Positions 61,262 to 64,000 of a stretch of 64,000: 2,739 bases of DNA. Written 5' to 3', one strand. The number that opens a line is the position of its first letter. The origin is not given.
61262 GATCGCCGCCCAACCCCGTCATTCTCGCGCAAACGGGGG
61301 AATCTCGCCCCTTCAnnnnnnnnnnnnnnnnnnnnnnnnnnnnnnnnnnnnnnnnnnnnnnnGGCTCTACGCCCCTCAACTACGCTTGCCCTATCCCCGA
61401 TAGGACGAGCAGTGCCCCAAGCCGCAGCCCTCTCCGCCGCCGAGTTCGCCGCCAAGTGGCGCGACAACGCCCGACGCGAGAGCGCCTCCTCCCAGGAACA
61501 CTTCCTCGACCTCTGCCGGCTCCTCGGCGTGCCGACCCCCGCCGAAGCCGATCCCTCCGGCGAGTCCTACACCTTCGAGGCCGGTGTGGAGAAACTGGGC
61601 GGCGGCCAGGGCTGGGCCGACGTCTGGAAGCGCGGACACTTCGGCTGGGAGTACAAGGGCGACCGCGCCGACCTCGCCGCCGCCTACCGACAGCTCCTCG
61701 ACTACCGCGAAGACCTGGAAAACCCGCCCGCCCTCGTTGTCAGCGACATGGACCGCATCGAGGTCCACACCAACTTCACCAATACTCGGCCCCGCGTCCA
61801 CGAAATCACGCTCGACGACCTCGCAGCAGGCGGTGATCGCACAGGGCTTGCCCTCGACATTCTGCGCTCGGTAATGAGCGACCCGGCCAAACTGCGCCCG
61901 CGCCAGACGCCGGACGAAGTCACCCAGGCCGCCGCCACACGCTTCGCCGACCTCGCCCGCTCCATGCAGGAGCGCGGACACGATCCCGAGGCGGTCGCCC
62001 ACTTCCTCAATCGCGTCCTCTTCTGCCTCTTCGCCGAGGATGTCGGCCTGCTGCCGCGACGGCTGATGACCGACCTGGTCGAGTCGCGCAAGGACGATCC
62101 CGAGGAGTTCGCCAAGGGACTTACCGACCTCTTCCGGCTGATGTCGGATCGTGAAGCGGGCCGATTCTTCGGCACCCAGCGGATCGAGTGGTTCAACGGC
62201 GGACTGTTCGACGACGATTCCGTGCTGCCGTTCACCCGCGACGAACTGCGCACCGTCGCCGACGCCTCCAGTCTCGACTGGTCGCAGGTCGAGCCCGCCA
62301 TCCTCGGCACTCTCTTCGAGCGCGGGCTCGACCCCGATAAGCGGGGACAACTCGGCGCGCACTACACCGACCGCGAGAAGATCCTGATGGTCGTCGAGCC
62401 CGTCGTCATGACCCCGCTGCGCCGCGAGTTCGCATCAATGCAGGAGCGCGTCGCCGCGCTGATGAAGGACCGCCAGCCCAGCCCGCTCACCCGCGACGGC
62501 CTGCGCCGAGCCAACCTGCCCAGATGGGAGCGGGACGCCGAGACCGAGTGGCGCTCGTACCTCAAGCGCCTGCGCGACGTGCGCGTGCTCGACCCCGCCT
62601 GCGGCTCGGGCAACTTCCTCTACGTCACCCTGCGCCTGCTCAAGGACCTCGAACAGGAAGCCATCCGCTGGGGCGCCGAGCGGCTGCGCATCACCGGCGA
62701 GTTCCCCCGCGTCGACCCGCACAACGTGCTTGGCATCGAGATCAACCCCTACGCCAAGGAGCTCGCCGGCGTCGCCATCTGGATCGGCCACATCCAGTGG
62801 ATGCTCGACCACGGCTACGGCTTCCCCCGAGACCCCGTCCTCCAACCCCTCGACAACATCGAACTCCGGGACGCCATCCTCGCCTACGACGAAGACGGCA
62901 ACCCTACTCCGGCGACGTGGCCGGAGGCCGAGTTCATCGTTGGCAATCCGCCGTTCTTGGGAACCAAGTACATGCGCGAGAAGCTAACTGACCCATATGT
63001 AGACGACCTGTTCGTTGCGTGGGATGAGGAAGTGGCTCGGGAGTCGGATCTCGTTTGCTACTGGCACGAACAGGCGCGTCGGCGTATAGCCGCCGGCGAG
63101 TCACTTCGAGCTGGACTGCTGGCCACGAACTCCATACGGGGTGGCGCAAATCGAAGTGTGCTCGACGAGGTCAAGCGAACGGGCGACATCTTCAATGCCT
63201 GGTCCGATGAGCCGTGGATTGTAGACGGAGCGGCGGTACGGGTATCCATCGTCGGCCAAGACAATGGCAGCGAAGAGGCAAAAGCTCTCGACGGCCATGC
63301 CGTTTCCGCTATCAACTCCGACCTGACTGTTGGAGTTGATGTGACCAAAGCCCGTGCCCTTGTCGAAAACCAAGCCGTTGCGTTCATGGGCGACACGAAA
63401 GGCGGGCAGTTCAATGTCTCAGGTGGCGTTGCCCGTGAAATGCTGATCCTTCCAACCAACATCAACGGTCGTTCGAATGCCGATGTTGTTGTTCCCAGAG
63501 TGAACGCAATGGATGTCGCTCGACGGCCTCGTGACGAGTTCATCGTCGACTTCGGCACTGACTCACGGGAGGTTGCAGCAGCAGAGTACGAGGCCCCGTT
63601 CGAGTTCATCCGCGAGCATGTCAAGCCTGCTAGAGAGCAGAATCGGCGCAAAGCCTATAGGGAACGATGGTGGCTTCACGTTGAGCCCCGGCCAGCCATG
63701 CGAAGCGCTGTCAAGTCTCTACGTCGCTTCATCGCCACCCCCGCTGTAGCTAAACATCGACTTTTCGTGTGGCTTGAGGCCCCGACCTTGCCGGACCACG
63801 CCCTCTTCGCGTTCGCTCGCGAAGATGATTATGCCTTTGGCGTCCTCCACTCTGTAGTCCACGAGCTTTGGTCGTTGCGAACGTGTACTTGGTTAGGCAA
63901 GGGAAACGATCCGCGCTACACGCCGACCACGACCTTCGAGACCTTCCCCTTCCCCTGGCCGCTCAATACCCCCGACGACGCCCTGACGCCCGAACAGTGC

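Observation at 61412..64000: MmeI-family type IIL restriction-modification gene with an abrupt GC drop mid-gene (possible domain swap), truncated by the window edge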

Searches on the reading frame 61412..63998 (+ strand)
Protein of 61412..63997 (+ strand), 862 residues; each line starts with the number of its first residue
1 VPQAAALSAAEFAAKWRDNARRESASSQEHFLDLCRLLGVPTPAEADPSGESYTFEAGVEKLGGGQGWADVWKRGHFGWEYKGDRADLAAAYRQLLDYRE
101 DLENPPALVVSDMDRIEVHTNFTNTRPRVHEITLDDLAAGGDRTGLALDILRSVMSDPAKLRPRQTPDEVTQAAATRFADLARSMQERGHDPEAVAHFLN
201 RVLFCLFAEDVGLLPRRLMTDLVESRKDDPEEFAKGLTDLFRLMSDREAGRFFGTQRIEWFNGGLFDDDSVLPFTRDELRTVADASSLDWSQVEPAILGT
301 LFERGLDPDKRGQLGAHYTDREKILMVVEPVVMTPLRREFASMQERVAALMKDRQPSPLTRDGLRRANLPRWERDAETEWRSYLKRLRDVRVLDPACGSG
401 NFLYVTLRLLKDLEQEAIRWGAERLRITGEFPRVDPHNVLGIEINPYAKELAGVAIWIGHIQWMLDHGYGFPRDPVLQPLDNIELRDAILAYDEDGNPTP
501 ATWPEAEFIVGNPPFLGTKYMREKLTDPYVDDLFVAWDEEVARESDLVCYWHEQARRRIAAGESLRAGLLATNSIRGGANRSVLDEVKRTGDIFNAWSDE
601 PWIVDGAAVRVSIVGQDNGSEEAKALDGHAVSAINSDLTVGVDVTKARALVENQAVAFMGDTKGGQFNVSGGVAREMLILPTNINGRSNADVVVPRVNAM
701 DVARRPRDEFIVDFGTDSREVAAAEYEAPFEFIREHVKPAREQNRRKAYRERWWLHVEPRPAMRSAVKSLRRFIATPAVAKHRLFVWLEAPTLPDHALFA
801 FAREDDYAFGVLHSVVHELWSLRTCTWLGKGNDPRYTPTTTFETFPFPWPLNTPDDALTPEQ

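Call 6: search_protein_families(library=pfam, proteins=[window:61412-63998:+], max_evalue=0.01)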
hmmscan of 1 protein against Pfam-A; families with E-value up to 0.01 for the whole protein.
window:61412-63998:+ (862 aa): 4 families
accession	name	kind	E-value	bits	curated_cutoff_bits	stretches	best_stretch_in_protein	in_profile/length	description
PF20473.4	MmeI_Mtase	-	1.1e-28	100.5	27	1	376-620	7-252/259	MmeI, DNA-methyltransferase domain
PF20465.4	MmeI_hel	-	3.7e-15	56.9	27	1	194-266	2-75/75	MmeI, helicase spacer domain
PF20466.3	MmeI_TRD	-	1.4e-05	25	27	1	787-848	146-205/207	MmeI, target recognition domain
PF02384.22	N6_Mtase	-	0.0043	16.9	20.4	0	389-525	47-144/311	N-6 DNA Methylase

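Call 7: search_protein_families(library=ncbifam, proteins=[window:61412-63998:+], max_evalue=0.01)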
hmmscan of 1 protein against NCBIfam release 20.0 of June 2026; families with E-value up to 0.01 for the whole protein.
window:61412-63998:+ (862 aa): 5 families
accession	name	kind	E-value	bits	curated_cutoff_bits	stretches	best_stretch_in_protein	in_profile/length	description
NF033455.1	BREX_6_MTaseX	exception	2.2e-09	35.4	900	1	385-458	325-398/1319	BREX-6 system adenine-specific DNA-methyltransferase PglX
NF033452.1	BREX_1_MTaseX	exception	2.3e-07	29.1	500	1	384-458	309-377/1210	BREX-1 system adenine-specific DNA-methyltransferase PglX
NF033451.1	BREX_2_MTaseX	equivalog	0.00052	17.8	400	1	387-452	222-282/1185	BREX-2 system adenine-specific DNA-methyltransferase PglX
NF033454.1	BREX_5_MTaseX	exception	0.0012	16.4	900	1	385-453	298-361/1404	BREX-5 system adenine-specific DNA-methyltransferase PglX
NF047738.1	antiphage_MADS2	equivalog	0.0047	15.3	720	1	389-412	332-355/654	methylation-associated defense system DNA methyltransferase MAD2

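Call 13: find_homologous_proteins(query=window:61412-63997:+, max_evalue=0.00001)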
Query window:61412-63997:+ (862 aa): 8000 proteins with E <= 0.00001 among 8000 candidates; the best 120 are listed.
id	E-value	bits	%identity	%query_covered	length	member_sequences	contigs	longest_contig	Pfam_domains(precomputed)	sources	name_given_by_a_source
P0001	0.0e+0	1994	100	100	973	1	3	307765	PF20465.5,PF20466.4,PF20473.5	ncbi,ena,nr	ncbi:MAG: class I SAM-dependent DNA methyltransferase [Chloroflexota bacterium]|nr:class I SAM-depen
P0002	0.0e+0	1966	99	99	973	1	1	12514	PF20465.5,PF20466.4,PF20473.5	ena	-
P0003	0.0e+0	1661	84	99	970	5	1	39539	PF20465.5,PF20466.4,PF20473.5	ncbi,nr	ncbi:MAG: class I SAM-dependent DNA methyltransferase [Chloroflexi bacterium]|nr:class I SAM-depende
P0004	0.0e+0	1649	83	100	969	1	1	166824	PF20465.5,PF20464.4,PF20473.5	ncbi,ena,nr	ncbi:MAG: class I SAM-dependent DNA methyltransferase [Chloroflexota bacterium]|nr:class I SAM-depen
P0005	0.0e+0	1637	82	99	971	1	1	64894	PF20465.5,PF20466.4,PF20473.5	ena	-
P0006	0.0e+0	1632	81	99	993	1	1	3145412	PF20465.5,PF20464.4,PF20473.5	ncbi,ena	-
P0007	0.0e+0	1611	80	99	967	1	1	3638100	PF20465.5,PF20466.4,PF20473.5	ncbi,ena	-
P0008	0.0e+0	1610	80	100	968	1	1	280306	PF20465.5,PF20466.4,PF20473.5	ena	-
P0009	0.0e+0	1605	81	99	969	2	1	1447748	PF20465.5,PF20466.4,PF20473.5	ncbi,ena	-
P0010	0.0e+0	1601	80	99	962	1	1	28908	PF20465.5,PF20466.4,PF20473.5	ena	-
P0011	0.0e+0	1599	81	100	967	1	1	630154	PF20465.5,PF20466.4,PF20473.5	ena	-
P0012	0.0e+0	1596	80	99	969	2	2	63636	PF20465.5,PF20466.4,PF20473.5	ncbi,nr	ncbi:MAG: class I SAM-dependent DNA methyltransferase [Chloroflexi bacterium]|nr:class I SAM-depende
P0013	0.0e+0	1593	80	100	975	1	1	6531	PF20465.5,PF20466.4,PF20473.5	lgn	-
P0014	0.0e+0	1593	80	99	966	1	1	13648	PF20465.5,PF20466.4,PF20473.5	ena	-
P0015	0.0e+0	1592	79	100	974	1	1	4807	PF20465.5,PF20473.5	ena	-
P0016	0.0e+0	1581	79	100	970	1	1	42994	PF20465.5,PF20466.4,PF20473.5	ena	-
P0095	0.0e+0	1423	79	90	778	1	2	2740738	PF20465.5,PF20473.5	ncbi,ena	-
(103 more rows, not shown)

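Call 14: find_encoding_contigs(protein=P0001, flank=10000, max_places=6)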
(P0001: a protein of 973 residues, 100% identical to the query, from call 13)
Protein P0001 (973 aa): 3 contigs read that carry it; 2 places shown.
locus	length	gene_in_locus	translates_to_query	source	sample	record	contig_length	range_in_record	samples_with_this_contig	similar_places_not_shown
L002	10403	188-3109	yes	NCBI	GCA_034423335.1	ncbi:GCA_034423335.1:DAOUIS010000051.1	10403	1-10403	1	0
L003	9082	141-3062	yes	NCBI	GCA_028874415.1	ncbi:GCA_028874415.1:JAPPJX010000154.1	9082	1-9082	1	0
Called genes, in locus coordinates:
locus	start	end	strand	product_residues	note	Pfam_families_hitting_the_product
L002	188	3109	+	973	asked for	PF20465:MmeI_hel, PF20473:MmeI_Mtase, PF20466:MmeI_TRD (faint)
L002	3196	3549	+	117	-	-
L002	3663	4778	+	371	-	PF00296:Bac_luciferase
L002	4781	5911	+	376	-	-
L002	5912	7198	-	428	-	PF02515:CoA_transf_3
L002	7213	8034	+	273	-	PF00106:adh_short, PF08659:KR, PF13561:adh_short_C2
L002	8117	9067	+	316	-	PF00753:Lactamase_B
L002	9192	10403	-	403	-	?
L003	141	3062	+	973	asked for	PF20465:MmeI_hel, PF20473:MmeI_Mtase, PF20466:MmeI_TRD (faint)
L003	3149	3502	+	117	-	-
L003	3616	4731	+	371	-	PF00296:Bac_luciferase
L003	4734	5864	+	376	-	-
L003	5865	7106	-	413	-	PF02515:CoA_transf_3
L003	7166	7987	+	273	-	PF00106:adh_short, PF08659:KR, PF13561:adh_short_C2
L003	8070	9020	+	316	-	PF00753:Lactamase_B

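Call 20: find_related_loci(query=A1, collection=genome_contigs, flank=6000)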
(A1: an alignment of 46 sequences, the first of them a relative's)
Query A1 (973 aa) in genome_contigs; peptide patterns used: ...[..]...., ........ (x = any residue, [..] = any of these).
600 stretches matched a pattern (row limit reached: there are more); 592 encode a relative of the query (tblastn E <= 1e-3); the best 80 are kept; 80 distinct loci.
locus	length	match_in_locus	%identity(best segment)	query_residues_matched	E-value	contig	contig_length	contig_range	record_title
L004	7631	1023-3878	78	7-957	0e+0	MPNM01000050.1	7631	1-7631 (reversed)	MAG: Chloroflexi bacterium bin125 NODE_7437_length_7631_cov_12.8983_ID_14873, whole genome shotgun sequence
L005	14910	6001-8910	73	7-970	0e+0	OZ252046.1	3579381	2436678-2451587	MAG: Dehalococcoidia bacterium isolate ad336184-ad58-47b0-9b5a-c7672a60f3bb genome assembly, chromosome: 1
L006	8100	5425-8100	72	8-900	0e+0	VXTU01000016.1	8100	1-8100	MAG: Chloroflexi bacterium isolate SB0666_bin_12 NODE_3653_length_8100_cov_9.895836, whole genome shotgun sequence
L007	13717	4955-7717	54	3-969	0e+0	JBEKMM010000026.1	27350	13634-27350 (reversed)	MAG: Candidatus Limnocylindrales bacterium isolate SPRUCE 394 SPRUCE_394_26, whole genome shotgun sequence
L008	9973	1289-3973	54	24-969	0e+0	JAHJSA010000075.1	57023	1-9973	MAG: Actinomycetota bacterium isolate OS_PC_MetaG.mb.176 OS_PC_MetaG.mb.176_k141_612310, whole genome shotgun sequence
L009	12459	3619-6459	53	5-965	0e+0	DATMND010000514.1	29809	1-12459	MAG TPA_asm: Acetobacteraceae bacterium isolate SMAG_U12841 k141_3839534, whole genome shotgun sequence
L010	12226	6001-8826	52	11-965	0e+0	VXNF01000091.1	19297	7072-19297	MAG: Acidimicrobiia bacterium isolate SB0661_bin_55 NODE_2283_length_19297_cov_93.408170, whole genome shotgun sequence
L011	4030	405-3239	53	11-970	0e+0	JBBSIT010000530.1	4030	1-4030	MAG: Acetobacterales bacterium isolate LS3_sbin.48 LS3_sbin.48_K_148811_L_4030_cov_15.7531, whole genome shotgun sequenc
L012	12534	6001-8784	52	6-970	0e+0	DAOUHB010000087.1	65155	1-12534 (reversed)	MAG TPA_asm: Anaerolineae bacterium isolate R89_289 k165_420967, whole genome shotgun sequence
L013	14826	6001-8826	52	11-965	0e+0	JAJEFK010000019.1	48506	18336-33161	MAG: Acidimicrobiia bacterium isolate p16x43bins.35 k141_440654, whole genome shotgun sequence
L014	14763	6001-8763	54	3-957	0e+0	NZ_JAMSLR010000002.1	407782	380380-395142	Thermalbibacter longus strain CFH 74404 Scaffold2, whole genome shotgun sequence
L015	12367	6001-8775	53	6-972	0e+0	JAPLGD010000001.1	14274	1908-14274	MAG: Candidatus Bipolaricaulota bacterium isolate LacPavin_0920_SED3_MAG_66_54 LacPavin_0920_SED3_scaffold_2011865, whol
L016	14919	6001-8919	50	5-969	0e+0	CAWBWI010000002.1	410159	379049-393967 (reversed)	MAG: Candidatus Eisenbacteria bacterium isolate MFD09730.bin.2.41 genome assembly, contig: contig_16304, whole genome sh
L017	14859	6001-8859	51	1-970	0e+0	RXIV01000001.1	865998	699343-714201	MAG: Candidatus Competibacteraceae bacterium isolate CPB_P15 c_000000000001, whole genome shotgun sequence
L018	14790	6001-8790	52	4-971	0e+0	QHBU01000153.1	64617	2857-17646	MAG: Candidatus Aeolococcus gillhamiae isolate RRmetagenome_bin12 antarctic_groopm_ref2_bin_242_contig_3737, whole genom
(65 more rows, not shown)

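Call 23: find_encoding_contigs(protein=P0003, flank=4000, max_places=1)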
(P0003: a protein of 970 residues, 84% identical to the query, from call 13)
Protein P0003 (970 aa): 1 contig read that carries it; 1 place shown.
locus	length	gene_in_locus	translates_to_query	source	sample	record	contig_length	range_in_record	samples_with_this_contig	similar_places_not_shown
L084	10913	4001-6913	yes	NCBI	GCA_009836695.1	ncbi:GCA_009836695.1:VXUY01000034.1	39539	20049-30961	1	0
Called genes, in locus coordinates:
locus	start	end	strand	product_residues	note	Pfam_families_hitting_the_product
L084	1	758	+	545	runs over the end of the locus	PF12802:MarR_2 (faint)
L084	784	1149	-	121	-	PF01381:HTH_3 (weak)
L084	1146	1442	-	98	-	PF13560:HTH_31 (weak)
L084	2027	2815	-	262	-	PF13545:HTH_Crp_2 (faint)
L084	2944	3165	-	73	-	-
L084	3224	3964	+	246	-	PF05685:Uma2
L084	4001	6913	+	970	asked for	PF20465:MmeI_hel, PF20473:MmeI_Mtase, PF20466:MmeI_TRD (weak)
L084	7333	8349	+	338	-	-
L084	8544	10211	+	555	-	PF00239:Resolvase, PF07508:Recombinase, PF13408:Zn_ribbon_recom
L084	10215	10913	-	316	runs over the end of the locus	PF05721:PhyH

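Call 24: find_encoding_contigs(protein=P0016, flank=4000, max_places=1)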
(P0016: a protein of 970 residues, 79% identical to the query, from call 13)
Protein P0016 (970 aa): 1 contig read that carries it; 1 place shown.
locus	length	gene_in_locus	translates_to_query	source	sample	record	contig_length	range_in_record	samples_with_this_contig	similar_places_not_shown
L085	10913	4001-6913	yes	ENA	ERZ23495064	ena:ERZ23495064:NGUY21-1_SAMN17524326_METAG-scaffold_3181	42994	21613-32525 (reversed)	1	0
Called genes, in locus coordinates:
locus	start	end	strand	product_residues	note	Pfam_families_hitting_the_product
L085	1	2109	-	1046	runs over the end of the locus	PF02811:PHP, PF07733:DNA_pol3_alpha, PF17657:DNA_pol3_finger, PF14579:HHH_6, PF01336:tRNA_anti-codon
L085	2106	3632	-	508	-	-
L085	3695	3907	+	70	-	-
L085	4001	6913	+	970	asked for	PF20465:MmeI_hel, PF20473:MmeI_Mtase, PF20466:MmeI_TRD (weak)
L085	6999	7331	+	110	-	-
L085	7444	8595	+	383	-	PF00296:Bac_luciferase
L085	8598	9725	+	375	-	-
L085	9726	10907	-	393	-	PF02515:CoA_transf_3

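Call 25: find_encoding_contigs(protein=P0006, flank=4000, max_places=1)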
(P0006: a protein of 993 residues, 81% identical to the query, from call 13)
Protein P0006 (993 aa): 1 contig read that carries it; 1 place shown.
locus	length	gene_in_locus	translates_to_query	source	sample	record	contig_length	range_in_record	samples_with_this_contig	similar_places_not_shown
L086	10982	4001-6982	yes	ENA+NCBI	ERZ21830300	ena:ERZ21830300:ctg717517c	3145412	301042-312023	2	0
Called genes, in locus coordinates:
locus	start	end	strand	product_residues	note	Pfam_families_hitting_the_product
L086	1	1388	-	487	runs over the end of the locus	PF13433:Peripla_BP_5 (weak), PF13458:Peripla_BP_6, PF01094:ANF_receptor (faint)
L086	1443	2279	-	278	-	PF00753:Lactamase_B, PF23023:Anti-Pycsar_Apyc1 (weak)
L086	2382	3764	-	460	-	PF00296:Bac_luciferase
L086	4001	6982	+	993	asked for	PF20464:MmeI_N, PF20465:MmeI_hel, PF20473:MmeI_Mtase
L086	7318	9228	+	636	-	PF03372:Exo_endo_phos, PF23226:Exo_endo_phos_PGAP2IP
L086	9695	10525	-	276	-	PF00528:BPD_transp_1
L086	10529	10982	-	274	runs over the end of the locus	PF00005:ABC_tran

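Call 26: find_encoding_contigs(protein=P0095, flank=4000, max_places=1)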
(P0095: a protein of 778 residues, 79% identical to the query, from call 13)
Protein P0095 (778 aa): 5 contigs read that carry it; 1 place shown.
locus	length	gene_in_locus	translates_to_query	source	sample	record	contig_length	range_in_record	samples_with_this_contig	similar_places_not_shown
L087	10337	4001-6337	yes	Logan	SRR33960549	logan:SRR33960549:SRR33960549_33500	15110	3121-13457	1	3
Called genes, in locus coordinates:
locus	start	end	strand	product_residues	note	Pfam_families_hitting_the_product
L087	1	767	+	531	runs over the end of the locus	PF20656:MS_N, PF01274:MS_TIM-barrel, PF20659:MS_C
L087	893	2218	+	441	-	PF00463:ICL, PF13714:PEP_mutase, PF00463:ICL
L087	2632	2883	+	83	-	-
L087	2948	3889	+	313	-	PF00296:Bac_luciferase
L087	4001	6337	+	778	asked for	PF20465:MmeI_hel, PF20473:MmeI_Mtase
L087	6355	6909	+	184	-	PF20466:MmeI_TRD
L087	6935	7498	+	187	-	-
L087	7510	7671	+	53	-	-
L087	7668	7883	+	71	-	PF07927:HicA_toxin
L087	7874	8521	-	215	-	PF08241:Methyltransf_11, PF13649:Methyltransf_25 (weak)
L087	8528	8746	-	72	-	-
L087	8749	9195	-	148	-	PF12867:DinB_2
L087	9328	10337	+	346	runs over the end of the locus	PF01408:GFO_IDH_MocA, PF02894:GFO_IDH_MocA_C (faint), PF22725:GFO_IDH_MocA_C3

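Call 27: find_encoding_contigs(protein=P0002, flank=4000, max_places=1)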
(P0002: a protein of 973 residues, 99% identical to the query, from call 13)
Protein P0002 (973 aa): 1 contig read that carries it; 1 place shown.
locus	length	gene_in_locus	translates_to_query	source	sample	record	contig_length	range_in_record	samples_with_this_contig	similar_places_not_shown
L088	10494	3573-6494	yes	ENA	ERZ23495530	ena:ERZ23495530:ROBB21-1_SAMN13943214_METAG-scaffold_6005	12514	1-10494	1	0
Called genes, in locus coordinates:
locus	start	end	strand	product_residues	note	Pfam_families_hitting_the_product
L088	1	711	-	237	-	?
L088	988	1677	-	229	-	PF08808:RES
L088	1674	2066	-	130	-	-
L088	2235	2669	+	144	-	PF06271:RDD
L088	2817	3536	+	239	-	PF05685:Uma2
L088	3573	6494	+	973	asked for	PF20465:MmeI_hel, PF20473:MmeI_Mtase, PF20466:MmeI_TRD (faint)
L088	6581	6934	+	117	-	-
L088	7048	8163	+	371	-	PF00296:Bac_luciferase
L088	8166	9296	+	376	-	-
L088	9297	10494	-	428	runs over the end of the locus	PF02515:CoA_transf_3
